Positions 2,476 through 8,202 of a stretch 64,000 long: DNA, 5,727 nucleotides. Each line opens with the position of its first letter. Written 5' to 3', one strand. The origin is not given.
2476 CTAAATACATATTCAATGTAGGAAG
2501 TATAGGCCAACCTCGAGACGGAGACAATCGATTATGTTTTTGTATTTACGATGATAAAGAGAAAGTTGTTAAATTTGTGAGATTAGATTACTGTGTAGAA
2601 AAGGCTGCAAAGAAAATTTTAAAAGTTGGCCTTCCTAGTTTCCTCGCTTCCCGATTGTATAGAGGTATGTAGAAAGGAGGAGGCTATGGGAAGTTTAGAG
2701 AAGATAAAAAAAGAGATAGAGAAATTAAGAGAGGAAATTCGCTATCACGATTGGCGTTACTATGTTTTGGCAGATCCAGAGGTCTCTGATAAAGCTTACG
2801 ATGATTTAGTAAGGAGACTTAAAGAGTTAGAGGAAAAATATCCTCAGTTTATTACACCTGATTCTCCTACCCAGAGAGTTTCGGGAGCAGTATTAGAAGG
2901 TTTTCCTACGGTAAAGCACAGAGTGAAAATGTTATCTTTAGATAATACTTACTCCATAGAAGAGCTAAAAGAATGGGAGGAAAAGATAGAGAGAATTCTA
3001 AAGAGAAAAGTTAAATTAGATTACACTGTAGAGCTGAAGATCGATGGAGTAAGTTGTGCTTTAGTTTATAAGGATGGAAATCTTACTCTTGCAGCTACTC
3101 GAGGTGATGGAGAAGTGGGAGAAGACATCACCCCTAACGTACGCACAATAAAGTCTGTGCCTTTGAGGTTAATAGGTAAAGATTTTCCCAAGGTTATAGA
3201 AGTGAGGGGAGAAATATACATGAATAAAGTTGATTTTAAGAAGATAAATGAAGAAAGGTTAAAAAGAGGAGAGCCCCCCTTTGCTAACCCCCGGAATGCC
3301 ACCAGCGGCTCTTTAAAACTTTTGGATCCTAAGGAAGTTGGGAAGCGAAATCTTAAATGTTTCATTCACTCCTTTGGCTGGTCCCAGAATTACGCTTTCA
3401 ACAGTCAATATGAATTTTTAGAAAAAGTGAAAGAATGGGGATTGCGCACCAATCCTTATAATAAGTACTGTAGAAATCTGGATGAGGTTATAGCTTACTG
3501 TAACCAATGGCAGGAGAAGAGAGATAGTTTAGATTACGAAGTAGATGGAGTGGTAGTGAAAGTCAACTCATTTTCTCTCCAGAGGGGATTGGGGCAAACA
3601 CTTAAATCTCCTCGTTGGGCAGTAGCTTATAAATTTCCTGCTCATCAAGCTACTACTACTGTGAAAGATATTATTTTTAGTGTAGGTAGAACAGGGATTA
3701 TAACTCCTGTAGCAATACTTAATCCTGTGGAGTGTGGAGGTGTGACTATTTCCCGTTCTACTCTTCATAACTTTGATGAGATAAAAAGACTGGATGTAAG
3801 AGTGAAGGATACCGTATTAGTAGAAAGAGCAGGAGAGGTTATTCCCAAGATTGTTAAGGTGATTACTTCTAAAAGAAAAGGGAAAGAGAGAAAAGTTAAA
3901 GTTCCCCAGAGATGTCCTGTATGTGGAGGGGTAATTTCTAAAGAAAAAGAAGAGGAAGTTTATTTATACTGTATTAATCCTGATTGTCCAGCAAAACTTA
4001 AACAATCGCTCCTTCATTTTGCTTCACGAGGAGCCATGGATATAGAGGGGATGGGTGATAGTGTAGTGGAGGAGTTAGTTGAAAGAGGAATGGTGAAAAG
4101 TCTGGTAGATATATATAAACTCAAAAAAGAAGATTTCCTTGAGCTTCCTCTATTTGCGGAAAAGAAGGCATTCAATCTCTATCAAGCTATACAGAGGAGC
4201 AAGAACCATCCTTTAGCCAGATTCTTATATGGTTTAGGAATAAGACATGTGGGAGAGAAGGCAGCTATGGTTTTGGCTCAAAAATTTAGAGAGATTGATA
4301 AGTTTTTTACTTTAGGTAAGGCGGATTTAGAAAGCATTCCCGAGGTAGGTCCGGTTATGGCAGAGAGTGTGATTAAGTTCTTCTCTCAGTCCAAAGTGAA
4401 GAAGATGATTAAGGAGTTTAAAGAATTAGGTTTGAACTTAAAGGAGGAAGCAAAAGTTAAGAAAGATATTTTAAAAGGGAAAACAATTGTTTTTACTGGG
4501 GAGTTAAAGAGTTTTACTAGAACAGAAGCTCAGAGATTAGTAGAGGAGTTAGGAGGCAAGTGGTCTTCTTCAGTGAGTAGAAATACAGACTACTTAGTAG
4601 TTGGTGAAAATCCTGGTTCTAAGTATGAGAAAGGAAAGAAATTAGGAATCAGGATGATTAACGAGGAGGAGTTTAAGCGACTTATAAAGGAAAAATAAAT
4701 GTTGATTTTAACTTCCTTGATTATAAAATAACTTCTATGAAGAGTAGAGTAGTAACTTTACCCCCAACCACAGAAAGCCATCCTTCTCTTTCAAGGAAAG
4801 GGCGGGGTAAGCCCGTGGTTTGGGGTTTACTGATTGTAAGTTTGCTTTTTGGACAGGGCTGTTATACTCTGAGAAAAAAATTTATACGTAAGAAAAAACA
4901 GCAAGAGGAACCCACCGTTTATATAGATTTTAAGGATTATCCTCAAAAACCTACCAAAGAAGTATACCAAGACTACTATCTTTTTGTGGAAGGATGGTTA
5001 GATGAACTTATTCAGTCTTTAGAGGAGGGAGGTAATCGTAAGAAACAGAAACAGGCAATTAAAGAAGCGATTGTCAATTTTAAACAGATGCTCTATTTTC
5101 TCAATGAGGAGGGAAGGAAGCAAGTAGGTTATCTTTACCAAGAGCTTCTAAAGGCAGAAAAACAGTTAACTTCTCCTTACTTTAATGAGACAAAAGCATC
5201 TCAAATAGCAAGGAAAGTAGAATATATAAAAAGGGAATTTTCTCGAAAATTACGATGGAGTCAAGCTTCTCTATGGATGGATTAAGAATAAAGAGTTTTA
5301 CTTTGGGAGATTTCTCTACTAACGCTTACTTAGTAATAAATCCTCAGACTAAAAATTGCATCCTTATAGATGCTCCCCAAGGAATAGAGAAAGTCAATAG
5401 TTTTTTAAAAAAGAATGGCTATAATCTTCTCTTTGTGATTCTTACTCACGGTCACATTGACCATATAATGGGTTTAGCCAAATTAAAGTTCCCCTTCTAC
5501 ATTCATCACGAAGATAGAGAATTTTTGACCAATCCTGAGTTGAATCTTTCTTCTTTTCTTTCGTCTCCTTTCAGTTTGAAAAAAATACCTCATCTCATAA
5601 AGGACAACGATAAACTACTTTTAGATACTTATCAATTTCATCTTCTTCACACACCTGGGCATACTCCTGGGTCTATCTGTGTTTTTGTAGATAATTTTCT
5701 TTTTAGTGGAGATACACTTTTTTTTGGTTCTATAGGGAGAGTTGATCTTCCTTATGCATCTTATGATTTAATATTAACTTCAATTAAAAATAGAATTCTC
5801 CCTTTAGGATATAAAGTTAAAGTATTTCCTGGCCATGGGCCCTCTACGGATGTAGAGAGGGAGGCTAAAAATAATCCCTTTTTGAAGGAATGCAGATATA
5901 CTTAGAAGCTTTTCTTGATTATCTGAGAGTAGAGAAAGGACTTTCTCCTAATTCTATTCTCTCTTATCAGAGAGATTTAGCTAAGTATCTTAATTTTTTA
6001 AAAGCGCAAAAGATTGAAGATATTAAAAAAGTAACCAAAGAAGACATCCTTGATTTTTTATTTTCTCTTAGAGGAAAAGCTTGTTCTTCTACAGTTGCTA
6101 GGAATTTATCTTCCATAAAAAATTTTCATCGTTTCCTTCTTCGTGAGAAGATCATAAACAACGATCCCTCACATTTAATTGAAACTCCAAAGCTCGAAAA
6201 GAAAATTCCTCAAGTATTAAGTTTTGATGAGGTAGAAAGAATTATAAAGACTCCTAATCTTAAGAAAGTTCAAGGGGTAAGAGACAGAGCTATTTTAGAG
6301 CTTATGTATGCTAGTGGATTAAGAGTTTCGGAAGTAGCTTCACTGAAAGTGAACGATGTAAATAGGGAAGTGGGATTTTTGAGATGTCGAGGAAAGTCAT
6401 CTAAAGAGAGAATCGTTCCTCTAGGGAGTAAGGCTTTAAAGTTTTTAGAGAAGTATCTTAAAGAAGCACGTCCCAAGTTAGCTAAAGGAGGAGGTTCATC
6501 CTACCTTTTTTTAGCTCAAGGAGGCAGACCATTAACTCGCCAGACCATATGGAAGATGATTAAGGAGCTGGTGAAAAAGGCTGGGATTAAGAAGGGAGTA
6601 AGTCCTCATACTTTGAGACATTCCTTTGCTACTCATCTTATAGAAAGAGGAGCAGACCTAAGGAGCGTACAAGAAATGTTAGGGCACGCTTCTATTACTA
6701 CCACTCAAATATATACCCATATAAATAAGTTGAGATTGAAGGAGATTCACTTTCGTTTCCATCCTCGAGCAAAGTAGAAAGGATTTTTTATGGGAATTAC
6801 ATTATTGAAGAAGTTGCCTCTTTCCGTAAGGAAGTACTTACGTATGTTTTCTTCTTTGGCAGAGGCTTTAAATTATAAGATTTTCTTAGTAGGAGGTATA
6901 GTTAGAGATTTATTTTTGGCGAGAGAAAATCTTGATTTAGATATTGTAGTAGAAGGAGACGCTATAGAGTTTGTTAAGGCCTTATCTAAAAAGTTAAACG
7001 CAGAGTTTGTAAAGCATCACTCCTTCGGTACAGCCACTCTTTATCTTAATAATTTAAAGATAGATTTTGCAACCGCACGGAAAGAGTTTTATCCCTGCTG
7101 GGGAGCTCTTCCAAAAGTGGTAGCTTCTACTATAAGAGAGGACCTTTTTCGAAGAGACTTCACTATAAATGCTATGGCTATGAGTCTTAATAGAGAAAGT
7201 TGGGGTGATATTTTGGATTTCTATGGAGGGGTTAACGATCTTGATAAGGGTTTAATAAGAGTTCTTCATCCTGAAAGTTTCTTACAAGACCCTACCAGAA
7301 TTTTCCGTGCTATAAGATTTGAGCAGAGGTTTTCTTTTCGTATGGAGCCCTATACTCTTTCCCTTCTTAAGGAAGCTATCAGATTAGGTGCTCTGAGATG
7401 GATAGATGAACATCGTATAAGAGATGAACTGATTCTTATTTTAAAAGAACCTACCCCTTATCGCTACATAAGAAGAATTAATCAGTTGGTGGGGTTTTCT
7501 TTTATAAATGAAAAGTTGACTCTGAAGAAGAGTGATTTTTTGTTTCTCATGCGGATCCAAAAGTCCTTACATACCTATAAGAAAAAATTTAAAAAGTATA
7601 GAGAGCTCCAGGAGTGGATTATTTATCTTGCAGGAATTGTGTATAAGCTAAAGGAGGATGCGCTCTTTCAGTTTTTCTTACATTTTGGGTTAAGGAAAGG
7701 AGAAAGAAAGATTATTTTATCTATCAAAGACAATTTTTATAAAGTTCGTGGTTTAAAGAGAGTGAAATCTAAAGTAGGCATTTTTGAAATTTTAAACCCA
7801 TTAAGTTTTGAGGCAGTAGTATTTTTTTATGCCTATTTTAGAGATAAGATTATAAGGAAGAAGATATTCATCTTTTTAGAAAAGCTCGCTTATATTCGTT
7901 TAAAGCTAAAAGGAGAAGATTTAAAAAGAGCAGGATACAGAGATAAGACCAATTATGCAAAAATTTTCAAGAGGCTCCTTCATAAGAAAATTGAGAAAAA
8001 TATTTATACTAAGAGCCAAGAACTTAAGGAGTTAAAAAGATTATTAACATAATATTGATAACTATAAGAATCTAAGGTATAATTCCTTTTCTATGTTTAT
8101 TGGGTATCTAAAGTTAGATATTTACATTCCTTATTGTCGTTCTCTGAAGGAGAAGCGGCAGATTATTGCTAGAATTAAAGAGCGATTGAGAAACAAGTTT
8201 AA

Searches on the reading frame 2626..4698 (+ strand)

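Call 53: search_protein_families(library=pfam, proteins=[window:2626-4698:+], max_evalue=0.00001)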
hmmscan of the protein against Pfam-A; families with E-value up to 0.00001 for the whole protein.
window:2626-4698:+ (690 aa): 8 families
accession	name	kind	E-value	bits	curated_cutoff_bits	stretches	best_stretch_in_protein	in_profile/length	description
PF01653.23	DNA_ligase_aden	-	4.6e-99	331.5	27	1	92-339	3-252/253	NAD-dependent DNA ligase adenylation domain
PF03120.22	DNA_ligase_OB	-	2.4e-33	114.2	32.9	1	343-420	1-78/79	NAD-dependent DNA ligase OB-fold domain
PF12826.13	HHH_2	-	1.7e-19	70.2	27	1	532-595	1-64/64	Helix-hairpin-helix motif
PF00533.33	BRCT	-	2.2e-17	63.5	21.3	1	613-687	3-78/78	BRCA1 C Terminus (BRCT) domain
PF14520.12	HHH_5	-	1.5e-08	35.4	27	0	537-585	5-54/57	Helix-hairpin-helix domain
PF03119.21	DNA_ligase_ZBD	-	1.7e-07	31.5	25.8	1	429-456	1-27/27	NAD-dependent DNA ligase C4 zinc finger domain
PF22745.1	Nlig-Ia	-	4.5e-07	30.9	27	1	27-76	2-51/92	DNA ligase-like, N-terminal NAD+-binding domain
PF12738.14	PTCB-BRCT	-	1.2e-06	28.9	22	1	632-679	13-60/63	twin BRCT domain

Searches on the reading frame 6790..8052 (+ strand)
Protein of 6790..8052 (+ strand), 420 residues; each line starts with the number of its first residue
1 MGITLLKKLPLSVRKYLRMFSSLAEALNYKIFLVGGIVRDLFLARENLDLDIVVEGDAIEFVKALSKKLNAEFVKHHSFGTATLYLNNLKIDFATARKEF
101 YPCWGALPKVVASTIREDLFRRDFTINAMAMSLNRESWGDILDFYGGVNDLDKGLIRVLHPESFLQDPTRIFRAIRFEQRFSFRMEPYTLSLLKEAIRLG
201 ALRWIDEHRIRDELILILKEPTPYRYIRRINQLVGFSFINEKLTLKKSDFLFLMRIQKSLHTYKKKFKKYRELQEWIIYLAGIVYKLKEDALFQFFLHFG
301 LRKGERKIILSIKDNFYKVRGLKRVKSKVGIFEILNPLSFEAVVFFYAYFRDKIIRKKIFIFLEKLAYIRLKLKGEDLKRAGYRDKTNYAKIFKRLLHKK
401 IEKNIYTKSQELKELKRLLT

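Call 53: search_protein_families(library=pfam, proteins=[window:6790-8052:+], max_evalue=0.00001)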
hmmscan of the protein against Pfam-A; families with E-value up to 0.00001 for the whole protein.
window:6790-8052:+ (420 aa): 1 family
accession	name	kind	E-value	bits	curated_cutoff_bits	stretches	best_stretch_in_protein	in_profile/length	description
PF01743.26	PolyA_pol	-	3.6e-29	102.1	23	1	31-157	1-126/126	Poly A polymerase head domain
